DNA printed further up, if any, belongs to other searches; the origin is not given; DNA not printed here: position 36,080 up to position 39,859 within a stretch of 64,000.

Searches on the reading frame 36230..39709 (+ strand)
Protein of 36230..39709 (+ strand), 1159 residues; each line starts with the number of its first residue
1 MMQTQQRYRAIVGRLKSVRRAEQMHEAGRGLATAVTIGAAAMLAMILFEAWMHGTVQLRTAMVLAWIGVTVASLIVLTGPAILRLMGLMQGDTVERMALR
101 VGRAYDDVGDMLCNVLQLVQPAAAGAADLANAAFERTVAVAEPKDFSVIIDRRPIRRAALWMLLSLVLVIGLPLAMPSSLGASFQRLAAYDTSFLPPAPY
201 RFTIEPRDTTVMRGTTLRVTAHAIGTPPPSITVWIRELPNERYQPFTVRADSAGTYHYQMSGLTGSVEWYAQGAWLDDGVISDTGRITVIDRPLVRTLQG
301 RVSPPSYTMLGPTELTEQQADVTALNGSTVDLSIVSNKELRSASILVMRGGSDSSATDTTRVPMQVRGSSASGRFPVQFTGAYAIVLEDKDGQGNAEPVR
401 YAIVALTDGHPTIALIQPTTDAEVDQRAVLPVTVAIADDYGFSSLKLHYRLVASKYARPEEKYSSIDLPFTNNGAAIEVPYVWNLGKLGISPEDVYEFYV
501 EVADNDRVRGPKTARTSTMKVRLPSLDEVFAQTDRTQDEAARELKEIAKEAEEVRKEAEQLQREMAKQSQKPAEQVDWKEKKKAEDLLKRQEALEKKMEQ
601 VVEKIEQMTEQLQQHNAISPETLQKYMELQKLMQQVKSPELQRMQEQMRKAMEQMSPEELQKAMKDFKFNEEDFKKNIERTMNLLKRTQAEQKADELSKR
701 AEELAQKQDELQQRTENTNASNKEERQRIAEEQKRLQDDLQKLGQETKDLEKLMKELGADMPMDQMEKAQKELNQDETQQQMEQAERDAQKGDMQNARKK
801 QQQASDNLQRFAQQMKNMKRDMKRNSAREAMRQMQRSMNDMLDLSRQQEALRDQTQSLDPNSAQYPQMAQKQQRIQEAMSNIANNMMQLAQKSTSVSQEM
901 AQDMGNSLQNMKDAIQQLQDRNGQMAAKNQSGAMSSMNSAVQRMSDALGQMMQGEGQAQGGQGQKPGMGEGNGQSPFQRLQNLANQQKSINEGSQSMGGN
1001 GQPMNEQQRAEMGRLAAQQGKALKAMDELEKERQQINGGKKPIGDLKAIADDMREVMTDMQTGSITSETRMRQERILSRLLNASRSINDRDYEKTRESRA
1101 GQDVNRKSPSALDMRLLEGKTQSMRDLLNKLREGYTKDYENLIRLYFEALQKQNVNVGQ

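Call 34: search_protein_families(library=pfam, proteins=[window:36230-39709:+], max_evalue=0.00001)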
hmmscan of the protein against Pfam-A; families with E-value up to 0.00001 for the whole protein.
window:36230-39709:+ (1159 aa): 1 family
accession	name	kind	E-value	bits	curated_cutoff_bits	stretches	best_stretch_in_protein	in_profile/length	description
PF13779.11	DUF4175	-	9.7e-23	80.5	27.3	2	297-525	185-394/825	Domain of unknown function (DUF4175)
